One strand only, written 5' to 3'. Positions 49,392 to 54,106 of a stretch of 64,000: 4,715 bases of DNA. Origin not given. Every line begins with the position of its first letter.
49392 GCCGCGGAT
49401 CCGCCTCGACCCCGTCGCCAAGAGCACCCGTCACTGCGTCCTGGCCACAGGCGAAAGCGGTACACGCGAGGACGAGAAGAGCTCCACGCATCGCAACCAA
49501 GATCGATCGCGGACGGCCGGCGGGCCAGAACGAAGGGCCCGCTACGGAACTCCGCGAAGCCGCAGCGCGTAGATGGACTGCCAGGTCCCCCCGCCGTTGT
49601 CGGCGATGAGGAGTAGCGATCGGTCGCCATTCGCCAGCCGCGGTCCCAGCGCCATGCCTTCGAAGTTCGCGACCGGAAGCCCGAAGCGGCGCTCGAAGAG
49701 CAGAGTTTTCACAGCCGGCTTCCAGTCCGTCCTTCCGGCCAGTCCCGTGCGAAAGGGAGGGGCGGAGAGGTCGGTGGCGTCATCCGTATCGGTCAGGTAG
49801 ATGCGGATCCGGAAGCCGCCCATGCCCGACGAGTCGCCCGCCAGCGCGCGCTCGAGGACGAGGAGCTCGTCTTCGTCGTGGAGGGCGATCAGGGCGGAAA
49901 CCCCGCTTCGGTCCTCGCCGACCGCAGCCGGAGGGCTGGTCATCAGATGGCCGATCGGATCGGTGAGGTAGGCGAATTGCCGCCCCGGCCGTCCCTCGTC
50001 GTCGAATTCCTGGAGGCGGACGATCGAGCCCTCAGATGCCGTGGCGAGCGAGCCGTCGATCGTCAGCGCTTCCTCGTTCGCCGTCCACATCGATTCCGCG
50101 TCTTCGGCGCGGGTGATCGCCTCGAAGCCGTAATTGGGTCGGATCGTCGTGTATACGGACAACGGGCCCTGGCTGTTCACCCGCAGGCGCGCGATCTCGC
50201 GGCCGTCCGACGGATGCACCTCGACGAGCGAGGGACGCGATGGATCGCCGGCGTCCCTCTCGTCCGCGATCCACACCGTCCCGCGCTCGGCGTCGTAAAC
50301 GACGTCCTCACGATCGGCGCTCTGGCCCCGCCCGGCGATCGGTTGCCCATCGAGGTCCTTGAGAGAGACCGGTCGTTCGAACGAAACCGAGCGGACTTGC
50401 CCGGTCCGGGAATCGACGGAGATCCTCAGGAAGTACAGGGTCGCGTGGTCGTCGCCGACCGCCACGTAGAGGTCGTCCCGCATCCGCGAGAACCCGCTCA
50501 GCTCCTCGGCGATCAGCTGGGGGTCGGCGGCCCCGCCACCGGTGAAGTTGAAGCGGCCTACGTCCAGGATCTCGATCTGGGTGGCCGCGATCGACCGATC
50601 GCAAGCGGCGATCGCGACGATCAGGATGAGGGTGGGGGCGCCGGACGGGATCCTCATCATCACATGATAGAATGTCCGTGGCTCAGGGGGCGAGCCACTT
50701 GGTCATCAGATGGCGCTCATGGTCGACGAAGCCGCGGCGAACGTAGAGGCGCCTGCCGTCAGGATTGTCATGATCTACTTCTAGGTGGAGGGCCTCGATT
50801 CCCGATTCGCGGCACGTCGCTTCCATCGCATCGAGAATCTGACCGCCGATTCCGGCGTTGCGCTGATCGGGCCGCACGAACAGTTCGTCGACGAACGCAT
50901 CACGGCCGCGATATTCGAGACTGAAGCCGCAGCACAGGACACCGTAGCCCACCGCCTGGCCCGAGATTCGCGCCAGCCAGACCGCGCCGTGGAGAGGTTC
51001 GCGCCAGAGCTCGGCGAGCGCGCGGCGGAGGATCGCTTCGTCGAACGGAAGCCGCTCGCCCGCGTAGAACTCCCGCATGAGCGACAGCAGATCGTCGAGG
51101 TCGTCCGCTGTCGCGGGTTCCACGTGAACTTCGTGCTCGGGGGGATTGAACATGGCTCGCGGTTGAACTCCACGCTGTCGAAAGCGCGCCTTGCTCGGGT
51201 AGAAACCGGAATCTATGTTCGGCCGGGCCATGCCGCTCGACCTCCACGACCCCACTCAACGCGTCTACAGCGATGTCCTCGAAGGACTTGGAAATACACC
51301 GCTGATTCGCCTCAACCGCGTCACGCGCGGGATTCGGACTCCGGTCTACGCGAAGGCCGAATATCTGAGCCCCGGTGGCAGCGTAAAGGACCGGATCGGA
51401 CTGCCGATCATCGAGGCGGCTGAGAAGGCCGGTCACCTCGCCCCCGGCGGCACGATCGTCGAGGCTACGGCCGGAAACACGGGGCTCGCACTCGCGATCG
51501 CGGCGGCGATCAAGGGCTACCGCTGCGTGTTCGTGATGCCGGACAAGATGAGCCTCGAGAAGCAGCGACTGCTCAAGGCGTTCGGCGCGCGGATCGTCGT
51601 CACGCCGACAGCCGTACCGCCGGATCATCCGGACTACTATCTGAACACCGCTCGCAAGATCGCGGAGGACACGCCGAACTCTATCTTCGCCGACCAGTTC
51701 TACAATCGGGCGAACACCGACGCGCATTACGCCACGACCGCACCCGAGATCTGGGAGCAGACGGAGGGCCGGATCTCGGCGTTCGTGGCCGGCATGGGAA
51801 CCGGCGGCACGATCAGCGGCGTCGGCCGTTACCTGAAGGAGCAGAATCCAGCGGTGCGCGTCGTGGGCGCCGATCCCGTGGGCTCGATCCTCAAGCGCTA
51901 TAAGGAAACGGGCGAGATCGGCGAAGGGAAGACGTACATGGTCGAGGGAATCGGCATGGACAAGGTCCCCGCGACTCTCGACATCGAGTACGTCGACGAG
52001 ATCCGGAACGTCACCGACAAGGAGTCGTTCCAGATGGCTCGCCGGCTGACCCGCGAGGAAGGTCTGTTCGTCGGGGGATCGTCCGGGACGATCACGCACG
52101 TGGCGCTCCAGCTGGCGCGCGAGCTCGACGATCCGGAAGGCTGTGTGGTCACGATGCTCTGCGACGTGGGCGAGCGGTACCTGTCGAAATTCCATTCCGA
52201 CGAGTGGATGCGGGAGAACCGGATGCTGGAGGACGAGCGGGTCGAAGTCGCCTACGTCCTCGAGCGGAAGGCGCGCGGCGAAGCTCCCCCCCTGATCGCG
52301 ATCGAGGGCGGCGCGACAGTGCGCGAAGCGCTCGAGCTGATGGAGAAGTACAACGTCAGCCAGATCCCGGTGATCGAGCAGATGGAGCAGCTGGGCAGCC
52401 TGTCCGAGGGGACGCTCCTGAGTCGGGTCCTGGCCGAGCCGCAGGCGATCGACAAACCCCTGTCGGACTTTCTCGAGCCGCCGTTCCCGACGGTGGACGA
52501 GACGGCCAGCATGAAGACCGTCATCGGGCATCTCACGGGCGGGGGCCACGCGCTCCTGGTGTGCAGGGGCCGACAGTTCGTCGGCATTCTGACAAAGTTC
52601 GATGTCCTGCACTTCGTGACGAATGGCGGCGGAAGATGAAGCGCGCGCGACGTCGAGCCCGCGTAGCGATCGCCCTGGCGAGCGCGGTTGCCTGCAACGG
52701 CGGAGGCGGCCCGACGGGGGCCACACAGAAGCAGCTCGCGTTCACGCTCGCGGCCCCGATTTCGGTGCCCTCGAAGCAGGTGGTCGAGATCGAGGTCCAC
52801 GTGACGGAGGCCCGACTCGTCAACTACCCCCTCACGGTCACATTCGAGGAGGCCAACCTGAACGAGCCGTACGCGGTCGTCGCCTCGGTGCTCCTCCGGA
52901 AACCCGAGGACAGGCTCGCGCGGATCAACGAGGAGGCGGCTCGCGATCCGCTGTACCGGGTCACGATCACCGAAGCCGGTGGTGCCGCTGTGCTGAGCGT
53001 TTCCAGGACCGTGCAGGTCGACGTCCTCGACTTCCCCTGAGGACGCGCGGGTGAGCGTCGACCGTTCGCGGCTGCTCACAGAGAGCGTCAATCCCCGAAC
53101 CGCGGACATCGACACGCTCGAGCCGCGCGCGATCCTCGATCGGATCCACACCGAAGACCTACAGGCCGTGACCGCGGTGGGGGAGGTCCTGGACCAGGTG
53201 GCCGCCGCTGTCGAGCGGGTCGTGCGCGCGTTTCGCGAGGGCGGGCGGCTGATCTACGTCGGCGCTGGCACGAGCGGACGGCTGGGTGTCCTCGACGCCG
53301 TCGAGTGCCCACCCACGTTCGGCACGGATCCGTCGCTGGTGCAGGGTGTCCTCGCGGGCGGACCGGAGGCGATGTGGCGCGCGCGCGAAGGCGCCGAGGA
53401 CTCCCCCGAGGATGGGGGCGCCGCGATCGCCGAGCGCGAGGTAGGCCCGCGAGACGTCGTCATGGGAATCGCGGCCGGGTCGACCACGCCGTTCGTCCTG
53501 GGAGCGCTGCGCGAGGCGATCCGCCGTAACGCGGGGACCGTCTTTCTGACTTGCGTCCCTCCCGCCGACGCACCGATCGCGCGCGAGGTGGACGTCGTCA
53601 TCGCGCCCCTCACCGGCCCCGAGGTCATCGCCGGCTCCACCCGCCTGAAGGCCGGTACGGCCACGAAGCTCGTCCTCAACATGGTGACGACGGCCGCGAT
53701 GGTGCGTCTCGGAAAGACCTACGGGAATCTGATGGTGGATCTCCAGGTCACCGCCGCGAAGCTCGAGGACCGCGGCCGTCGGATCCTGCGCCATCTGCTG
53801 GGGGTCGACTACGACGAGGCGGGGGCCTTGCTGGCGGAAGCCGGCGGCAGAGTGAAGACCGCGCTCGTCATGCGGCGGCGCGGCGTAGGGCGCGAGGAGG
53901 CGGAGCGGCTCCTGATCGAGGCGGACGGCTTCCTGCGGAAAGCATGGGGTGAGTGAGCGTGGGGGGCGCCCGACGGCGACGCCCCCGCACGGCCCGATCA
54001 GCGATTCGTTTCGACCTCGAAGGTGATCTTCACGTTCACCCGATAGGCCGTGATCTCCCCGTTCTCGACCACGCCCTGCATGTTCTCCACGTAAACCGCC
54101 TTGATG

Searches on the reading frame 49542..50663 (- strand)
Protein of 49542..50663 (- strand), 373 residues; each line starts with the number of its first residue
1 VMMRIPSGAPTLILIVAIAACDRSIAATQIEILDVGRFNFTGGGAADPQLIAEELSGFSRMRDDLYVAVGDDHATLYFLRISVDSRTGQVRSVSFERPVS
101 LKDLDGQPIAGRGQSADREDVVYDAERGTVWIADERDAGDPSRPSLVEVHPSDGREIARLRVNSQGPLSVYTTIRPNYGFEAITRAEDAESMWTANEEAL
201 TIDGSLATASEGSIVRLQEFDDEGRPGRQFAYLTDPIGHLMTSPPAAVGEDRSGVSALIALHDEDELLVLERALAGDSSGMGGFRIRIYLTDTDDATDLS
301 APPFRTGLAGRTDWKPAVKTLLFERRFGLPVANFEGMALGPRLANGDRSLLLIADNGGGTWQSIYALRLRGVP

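Call 53: search_protein_families(library=pfam, proteins=[window:49542-50663:-], max_evalue=0.0001)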
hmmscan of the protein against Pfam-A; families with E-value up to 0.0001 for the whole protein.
window:49542-50663:- (373 aa): 1 family
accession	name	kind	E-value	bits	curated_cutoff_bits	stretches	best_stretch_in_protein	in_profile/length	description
PF13449.12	Phytase-like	-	2.1e-52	179.2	27.6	1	54-356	5-282/284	Esterase-like activity of phytase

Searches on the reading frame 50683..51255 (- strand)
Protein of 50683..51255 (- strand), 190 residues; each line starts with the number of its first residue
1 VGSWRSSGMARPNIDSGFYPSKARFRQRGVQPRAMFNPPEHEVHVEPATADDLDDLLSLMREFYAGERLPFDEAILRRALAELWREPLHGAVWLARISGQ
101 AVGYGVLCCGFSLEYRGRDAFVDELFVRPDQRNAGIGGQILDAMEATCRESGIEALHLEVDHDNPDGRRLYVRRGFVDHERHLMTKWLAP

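Call 53: search_protein_families(library=pfam, proteins=[window:50683-51255:-], max_evalue=0.0001)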
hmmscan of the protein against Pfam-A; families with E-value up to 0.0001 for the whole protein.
window:50683-51255:- (190 aa): 3 families
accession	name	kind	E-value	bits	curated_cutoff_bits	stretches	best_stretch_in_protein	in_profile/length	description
PF00583.31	Acetyltransf_1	-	8.4e-15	55.5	20.7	1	78-176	23-116/116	Acetyltransferase (GNAT) family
PF13508.13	Acetyltransf_7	-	9e-11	42.5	27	1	90-177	3-83/84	Acetyltransferase (GNAT) domain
PF13673.13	Acetyltransf_10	-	1.2e-09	38.7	23.6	1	91-185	32-116/128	Acetyltransferase (GNAT) domain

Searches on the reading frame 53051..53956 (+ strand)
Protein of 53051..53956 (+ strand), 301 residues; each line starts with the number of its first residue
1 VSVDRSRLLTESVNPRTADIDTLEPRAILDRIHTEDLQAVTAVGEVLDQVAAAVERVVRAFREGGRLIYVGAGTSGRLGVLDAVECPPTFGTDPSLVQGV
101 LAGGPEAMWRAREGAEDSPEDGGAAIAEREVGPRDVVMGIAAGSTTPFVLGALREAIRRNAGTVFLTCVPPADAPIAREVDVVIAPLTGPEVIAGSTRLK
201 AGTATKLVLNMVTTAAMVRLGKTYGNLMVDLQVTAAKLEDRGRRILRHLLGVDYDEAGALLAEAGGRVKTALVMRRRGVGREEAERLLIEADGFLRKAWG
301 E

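Call 62: search_protein_families(library=pfam, proteins=[window:53051-53956:+], max_evalue=0.0001)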
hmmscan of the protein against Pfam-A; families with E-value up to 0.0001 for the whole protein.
window:53051-53956:+ (301 aa): 2 families
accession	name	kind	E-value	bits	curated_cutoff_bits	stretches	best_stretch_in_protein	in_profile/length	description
PF22645.1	GKRP_SIS_N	-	1.1e-17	64.3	27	1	49-154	1-110/113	Glucokinase regulatory protein N-terminal SIS domain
PF22198.1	GKRP_SIS_2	-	8.2e-09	35.9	27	1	49-109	6-66/191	Glucokinase regulatory protein, second SIS domain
